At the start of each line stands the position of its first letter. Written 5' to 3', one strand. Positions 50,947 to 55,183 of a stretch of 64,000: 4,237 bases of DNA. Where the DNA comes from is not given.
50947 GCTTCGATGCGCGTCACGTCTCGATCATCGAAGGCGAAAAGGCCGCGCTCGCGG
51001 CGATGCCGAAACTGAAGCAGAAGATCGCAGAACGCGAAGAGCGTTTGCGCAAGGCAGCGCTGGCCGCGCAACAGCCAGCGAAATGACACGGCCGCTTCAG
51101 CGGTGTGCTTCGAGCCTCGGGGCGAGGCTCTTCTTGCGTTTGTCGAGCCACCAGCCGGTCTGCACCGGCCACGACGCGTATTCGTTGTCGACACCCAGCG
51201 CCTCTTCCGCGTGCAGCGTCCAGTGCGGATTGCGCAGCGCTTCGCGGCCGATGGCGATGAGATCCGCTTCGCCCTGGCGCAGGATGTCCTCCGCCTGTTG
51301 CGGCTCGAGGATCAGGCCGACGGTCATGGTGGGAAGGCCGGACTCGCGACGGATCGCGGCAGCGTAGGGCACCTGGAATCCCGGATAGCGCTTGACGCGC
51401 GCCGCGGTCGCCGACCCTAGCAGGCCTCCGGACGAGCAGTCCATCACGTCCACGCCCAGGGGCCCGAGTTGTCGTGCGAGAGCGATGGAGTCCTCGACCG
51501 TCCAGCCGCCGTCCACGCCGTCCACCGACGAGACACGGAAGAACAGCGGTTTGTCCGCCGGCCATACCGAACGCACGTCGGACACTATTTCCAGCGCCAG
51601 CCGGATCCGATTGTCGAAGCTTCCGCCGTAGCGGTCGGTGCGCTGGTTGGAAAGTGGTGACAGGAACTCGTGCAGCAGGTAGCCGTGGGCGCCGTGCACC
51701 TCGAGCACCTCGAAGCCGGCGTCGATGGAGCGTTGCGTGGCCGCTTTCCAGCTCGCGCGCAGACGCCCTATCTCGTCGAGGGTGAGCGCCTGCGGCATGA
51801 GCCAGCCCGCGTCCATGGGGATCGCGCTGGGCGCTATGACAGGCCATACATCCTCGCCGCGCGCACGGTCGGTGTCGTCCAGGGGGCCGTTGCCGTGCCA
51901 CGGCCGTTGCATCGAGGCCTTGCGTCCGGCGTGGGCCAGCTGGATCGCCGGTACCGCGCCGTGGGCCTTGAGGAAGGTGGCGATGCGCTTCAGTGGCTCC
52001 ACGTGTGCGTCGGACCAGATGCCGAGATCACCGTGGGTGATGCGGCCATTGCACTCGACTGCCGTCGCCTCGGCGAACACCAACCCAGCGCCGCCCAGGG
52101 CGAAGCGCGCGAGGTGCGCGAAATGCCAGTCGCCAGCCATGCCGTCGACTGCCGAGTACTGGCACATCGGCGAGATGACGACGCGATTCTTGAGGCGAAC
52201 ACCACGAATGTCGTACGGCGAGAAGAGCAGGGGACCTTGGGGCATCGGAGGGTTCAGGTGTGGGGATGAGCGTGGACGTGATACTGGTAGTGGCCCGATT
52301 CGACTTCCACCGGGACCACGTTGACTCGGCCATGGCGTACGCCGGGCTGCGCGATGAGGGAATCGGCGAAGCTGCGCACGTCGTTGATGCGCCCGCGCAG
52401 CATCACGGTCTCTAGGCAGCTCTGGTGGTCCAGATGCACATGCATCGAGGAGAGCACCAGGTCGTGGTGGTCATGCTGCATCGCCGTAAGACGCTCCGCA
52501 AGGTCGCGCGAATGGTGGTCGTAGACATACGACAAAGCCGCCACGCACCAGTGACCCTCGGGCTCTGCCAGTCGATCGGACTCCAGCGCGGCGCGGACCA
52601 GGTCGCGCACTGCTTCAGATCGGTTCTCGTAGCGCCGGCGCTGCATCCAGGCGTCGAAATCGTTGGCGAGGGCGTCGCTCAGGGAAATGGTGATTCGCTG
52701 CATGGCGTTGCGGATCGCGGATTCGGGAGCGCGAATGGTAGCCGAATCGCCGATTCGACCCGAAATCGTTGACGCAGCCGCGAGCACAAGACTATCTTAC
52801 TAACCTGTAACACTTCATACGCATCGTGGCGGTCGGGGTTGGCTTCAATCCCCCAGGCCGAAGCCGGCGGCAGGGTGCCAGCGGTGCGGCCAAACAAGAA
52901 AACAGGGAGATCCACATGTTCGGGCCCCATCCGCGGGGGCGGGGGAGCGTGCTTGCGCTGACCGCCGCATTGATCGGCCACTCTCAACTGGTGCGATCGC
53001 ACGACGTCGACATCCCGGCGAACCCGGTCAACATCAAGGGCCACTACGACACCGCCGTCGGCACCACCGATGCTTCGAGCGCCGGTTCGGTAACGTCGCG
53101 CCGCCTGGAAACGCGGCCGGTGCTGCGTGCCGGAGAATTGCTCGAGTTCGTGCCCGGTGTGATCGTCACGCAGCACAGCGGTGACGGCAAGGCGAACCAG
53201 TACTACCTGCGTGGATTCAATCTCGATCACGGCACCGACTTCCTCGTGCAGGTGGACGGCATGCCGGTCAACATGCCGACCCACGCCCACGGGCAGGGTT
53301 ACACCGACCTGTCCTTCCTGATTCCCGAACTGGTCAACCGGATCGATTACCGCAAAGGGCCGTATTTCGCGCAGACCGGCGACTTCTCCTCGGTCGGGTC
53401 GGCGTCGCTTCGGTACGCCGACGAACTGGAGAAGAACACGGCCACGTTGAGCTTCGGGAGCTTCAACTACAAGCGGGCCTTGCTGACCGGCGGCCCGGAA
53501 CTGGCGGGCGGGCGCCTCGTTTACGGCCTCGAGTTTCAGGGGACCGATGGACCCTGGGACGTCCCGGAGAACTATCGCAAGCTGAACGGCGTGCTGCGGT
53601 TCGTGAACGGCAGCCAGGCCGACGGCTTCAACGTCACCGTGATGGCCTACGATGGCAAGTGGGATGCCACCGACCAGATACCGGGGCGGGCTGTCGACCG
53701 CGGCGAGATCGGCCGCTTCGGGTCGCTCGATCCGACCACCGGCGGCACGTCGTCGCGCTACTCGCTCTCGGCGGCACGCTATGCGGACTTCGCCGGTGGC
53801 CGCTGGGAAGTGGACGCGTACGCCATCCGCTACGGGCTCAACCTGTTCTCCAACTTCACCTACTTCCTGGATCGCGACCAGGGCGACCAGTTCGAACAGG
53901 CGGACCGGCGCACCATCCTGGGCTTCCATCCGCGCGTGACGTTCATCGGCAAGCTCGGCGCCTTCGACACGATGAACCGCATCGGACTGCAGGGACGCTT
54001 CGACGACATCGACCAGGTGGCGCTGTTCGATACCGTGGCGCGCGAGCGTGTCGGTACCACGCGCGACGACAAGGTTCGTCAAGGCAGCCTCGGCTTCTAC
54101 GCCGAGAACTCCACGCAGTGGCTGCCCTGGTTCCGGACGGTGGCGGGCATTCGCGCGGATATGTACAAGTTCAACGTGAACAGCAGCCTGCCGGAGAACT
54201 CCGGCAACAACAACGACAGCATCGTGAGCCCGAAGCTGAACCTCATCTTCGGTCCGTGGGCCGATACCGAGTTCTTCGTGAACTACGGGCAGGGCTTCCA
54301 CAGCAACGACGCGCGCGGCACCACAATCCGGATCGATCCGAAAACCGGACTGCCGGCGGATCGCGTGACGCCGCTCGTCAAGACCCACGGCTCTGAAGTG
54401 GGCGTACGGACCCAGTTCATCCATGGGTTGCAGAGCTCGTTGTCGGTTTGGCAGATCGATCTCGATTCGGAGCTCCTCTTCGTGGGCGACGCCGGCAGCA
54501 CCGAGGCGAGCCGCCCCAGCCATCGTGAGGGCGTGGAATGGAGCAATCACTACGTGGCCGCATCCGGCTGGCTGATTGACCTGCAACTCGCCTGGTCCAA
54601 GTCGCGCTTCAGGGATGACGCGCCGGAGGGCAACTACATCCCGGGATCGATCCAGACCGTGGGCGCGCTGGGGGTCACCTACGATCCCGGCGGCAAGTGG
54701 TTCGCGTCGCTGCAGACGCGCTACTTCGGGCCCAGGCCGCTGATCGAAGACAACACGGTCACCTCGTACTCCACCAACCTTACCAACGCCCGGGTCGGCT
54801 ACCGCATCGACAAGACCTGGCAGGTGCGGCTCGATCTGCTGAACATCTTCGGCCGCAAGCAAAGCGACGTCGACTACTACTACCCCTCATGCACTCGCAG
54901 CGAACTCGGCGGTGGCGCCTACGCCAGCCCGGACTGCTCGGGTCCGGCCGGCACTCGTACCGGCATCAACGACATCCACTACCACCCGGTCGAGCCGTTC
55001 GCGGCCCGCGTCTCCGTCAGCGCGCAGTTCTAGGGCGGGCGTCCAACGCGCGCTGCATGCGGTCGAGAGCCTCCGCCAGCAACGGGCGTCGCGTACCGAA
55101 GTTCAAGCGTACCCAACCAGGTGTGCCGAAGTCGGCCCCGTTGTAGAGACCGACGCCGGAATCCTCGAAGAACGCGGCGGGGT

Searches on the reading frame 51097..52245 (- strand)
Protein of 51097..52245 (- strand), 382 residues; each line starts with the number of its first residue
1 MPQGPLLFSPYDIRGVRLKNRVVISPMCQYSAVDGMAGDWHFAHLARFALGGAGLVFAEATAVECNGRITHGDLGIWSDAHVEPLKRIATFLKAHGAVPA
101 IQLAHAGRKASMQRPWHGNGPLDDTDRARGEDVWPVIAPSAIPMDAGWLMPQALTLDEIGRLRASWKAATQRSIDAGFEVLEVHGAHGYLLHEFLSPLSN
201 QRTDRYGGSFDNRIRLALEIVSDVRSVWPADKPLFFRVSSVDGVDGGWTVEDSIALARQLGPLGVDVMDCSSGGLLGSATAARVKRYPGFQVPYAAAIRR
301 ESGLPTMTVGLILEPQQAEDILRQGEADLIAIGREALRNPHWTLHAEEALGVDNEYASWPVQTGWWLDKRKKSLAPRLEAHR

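Call 43: search_protein_families(library=pfam, proteins=[window:51097-52245:-], max_evalue=0.0001)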
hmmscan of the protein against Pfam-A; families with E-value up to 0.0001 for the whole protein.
window:51097-52245:- (382 aa): 1 family
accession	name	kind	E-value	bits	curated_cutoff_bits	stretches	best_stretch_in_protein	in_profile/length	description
PF00724.26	Oxidored_FMN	-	3e-70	237.6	27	1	7-349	2-338/342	NADH:flavin oxidoreductase / NADH oxidase family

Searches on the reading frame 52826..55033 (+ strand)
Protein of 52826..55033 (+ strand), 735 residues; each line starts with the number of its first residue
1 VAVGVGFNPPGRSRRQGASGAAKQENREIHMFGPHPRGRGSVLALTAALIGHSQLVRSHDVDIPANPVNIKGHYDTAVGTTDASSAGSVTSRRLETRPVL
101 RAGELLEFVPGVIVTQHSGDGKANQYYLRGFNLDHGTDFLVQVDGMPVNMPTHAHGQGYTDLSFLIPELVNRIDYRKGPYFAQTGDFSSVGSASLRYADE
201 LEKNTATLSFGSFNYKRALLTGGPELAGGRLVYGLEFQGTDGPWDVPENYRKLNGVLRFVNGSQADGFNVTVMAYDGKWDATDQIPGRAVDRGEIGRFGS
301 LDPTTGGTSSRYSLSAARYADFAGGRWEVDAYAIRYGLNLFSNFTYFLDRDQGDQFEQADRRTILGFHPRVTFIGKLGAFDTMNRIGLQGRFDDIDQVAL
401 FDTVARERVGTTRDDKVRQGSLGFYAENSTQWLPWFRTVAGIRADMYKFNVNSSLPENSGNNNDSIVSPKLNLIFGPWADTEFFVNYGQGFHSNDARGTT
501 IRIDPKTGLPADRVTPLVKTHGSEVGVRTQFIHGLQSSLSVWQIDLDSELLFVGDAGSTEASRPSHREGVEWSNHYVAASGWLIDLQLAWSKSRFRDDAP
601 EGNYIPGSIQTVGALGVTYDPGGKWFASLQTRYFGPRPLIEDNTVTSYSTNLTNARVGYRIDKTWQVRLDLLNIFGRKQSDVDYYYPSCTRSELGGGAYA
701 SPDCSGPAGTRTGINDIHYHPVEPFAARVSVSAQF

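Call 43: search_protein_families(library=pfam, proteins=[window:52826-55033:+], max_evalue=0.0001)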
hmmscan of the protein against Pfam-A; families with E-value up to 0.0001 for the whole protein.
window:52826-55033:+ (735 aa): 2 families
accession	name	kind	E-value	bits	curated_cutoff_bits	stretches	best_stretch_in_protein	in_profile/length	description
PF00593.30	TonB_dep_Rec_b-barrel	-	4.3e-23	83.3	27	1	261-674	23-436/436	TonB dependent receptor-like, beta-barrel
PF07715.20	Plug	-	6.6e-16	59.2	23.9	1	84-191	7-106/107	TonB-dependent Receptor Plug Domain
